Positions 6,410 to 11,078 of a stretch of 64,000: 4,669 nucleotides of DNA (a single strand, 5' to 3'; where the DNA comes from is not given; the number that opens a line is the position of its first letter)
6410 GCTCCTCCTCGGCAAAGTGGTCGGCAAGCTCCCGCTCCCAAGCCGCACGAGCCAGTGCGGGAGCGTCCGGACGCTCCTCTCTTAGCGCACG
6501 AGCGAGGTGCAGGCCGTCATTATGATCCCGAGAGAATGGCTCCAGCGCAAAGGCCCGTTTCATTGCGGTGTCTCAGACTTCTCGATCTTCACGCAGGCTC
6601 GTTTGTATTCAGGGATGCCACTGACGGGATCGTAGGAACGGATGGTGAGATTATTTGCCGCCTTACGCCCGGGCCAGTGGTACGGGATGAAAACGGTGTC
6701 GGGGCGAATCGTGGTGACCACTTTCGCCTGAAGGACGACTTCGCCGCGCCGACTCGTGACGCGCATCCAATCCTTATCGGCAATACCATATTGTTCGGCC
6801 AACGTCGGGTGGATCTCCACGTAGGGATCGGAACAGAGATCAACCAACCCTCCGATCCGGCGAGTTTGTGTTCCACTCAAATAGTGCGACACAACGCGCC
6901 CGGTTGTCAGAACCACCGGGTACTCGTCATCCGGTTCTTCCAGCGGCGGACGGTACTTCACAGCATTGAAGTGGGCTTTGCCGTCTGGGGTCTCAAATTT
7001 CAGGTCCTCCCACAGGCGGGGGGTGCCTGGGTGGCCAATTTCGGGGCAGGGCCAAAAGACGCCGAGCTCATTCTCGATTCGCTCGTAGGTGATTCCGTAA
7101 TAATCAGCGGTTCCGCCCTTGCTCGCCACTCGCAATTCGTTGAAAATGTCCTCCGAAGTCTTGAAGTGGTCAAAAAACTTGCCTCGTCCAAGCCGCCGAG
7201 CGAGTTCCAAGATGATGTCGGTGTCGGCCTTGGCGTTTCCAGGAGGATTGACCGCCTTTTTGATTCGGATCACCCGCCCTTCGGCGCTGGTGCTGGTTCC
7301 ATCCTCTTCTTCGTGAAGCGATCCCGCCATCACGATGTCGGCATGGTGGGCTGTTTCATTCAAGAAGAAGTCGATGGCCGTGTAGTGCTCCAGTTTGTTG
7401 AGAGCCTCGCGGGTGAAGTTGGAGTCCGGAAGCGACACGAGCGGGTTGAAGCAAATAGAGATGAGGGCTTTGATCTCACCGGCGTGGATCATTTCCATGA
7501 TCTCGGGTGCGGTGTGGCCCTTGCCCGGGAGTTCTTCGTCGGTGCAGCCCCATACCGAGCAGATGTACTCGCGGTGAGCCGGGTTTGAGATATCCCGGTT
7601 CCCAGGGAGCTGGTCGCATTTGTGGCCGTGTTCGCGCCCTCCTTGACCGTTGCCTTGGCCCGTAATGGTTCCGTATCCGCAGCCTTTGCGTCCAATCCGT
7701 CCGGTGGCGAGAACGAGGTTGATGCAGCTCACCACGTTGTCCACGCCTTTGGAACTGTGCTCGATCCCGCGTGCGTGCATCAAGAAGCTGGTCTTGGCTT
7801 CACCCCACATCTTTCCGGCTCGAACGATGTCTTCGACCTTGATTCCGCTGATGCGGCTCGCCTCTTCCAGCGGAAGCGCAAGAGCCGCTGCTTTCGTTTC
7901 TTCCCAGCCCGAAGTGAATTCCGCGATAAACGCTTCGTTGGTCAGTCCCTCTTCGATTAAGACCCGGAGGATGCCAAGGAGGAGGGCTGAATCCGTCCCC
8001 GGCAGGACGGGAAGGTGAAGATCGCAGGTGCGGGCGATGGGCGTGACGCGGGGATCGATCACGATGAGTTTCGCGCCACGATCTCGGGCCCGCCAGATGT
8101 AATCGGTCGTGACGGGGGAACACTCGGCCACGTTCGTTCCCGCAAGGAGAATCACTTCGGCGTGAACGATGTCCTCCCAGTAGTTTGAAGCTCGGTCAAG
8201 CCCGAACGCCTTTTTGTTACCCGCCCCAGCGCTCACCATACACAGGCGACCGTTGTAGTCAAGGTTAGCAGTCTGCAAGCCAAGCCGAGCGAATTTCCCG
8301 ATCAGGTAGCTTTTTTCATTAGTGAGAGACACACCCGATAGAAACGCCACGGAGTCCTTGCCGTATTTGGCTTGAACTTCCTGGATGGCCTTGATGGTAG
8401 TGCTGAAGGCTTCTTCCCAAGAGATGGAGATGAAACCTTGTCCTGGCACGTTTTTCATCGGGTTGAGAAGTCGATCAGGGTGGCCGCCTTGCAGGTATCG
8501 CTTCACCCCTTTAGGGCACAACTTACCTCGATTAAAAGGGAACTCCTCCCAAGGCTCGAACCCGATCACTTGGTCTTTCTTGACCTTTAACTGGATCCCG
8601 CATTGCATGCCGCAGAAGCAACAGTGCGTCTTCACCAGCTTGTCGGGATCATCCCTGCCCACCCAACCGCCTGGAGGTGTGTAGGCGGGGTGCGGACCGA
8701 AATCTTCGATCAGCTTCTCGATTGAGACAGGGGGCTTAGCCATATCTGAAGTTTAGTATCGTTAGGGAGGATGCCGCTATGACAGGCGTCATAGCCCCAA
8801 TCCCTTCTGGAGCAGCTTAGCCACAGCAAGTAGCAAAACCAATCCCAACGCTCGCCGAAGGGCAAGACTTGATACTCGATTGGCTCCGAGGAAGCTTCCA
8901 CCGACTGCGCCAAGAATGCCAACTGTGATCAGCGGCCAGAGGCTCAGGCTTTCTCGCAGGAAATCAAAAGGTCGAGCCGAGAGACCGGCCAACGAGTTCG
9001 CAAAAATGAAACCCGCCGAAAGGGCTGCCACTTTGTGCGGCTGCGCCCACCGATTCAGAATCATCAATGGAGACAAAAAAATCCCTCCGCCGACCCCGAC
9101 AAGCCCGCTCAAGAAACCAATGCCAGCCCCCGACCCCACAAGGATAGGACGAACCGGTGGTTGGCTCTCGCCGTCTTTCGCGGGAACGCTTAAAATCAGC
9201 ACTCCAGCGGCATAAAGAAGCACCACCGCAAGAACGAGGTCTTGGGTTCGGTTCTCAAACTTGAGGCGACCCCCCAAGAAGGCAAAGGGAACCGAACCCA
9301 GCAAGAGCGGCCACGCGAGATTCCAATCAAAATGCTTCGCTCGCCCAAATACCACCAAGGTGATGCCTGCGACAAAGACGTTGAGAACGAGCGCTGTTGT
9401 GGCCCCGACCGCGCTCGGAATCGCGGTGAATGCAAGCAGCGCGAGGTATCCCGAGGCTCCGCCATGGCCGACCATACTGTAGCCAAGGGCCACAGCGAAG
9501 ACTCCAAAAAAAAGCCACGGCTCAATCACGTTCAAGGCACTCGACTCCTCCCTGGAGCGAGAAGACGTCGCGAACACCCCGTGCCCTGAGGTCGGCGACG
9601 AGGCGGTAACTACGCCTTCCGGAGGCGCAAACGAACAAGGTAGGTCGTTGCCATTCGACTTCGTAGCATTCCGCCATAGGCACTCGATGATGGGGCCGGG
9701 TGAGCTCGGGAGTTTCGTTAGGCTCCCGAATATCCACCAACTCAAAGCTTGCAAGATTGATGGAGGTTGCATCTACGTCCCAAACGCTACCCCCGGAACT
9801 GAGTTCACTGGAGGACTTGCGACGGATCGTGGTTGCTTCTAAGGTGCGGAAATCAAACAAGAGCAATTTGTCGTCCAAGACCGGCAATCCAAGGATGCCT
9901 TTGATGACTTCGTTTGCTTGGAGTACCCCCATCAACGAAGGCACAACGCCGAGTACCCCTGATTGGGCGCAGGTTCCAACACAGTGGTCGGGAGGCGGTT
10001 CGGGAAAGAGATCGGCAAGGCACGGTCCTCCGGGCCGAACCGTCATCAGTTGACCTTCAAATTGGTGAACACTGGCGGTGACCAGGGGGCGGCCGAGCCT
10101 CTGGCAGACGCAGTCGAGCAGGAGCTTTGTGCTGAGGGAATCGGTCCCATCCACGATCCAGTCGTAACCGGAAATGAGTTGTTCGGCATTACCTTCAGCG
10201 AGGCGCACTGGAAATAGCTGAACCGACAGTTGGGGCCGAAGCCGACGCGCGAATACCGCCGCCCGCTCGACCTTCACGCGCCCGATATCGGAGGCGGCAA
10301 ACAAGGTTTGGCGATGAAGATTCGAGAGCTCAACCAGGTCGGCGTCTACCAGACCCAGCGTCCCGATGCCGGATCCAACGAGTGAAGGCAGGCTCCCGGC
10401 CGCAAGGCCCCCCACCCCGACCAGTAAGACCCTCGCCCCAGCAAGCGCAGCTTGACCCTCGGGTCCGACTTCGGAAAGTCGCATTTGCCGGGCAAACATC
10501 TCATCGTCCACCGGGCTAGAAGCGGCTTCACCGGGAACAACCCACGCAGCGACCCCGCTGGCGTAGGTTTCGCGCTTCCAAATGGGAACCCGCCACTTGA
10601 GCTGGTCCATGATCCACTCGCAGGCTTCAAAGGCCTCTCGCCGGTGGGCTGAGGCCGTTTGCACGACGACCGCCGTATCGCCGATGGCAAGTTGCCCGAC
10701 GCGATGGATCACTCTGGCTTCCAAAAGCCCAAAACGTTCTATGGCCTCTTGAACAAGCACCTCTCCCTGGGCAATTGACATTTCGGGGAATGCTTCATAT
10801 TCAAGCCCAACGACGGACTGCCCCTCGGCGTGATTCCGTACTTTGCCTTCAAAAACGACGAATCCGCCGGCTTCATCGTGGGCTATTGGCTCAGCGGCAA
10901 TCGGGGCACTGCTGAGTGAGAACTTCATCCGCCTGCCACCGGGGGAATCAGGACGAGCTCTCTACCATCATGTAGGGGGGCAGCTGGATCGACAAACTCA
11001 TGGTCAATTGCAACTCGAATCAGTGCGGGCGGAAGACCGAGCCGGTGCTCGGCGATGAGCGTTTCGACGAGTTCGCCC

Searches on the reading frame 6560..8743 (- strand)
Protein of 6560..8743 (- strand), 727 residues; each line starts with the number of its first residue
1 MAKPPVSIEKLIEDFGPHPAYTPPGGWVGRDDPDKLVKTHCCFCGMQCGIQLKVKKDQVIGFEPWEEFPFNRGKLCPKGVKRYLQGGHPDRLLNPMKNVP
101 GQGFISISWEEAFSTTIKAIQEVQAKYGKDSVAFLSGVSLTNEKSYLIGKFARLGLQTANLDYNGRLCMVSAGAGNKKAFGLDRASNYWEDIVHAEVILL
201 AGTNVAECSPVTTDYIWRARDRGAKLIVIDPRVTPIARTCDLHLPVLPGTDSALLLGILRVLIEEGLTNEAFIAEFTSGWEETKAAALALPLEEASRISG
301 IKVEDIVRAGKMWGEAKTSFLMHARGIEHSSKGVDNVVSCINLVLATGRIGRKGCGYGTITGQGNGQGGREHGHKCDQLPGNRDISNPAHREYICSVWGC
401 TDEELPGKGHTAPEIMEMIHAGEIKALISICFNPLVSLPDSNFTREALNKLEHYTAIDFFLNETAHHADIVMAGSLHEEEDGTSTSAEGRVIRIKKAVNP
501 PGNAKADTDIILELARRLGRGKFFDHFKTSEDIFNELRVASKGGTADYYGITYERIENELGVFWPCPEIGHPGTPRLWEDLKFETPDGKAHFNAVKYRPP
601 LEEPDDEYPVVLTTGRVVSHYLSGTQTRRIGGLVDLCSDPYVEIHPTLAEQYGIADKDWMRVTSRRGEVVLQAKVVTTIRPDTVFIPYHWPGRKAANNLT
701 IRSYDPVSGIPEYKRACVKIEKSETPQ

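Call 31: search_protein_families(library=pfam, proteins=[window:6560-8743:-])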
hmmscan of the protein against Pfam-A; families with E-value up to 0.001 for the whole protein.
window:6560-8743:- (727 aa): 3 families
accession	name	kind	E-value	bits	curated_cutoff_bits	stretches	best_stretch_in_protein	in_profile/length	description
PF00384.28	Molybdopterin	-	1.5e-59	202.3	24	1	91-516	1-352/353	Molybdopterin oxidoreductase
PF01568.27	Molydop_binding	-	1.7e-30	105.8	26.8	1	611-715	2-108/110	Molydopterin dinucleotide binding domain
PF04879.21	Molybdop_Fe4S4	-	7.3e-14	51.9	22.7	1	35-80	2-47/55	Molybdopterin oxidoreductase Fe4S4 domain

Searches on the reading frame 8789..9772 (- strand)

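Call 31: search_protein_families(library=pfam, proteins=[window:8789-9772:-])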
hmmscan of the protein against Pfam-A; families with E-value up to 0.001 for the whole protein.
window:8789-9772:- (327 aa): 1 family
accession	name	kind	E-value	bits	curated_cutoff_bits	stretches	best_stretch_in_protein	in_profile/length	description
PF01925.25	TauE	-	1.3e-28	100.8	32.6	1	87-320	1-237/237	Sulfite exporter TauE/SafE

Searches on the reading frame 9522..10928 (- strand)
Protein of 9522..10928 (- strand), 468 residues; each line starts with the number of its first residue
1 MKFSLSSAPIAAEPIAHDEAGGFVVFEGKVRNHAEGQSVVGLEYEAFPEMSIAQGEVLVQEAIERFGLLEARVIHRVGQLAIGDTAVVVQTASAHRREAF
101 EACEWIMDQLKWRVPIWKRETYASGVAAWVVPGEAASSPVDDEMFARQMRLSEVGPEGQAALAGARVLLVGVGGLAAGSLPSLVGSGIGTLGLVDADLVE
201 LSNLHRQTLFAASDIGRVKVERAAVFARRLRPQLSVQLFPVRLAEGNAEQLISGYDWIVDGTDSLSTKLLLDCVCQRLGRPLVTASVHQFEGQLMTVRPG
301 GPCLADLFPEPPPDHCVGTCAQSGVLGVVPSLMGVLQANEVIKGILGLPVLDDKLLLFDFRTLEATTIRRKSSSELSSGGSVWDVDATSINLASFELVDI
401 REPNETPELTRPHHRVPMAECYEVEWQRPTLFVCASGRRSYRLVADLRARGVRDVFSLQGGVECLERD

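Call 31: search_protein_families(library=pfam, proteins=[window:9522-10928:-])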
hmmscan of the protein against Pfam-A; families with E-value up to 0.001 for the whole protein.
window:9522-10928:- (468 aa): 2 families
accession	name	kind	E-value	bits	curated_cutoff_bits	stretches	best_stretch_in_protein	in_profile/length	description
PF00899.27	ThiF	-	1.2e-57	195.3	28.1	1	145-370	1-229/238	ThiF family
PF02391.22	MoaE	-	1.6e-32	112.5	23.4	1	13-112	13-113/114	MoaE protein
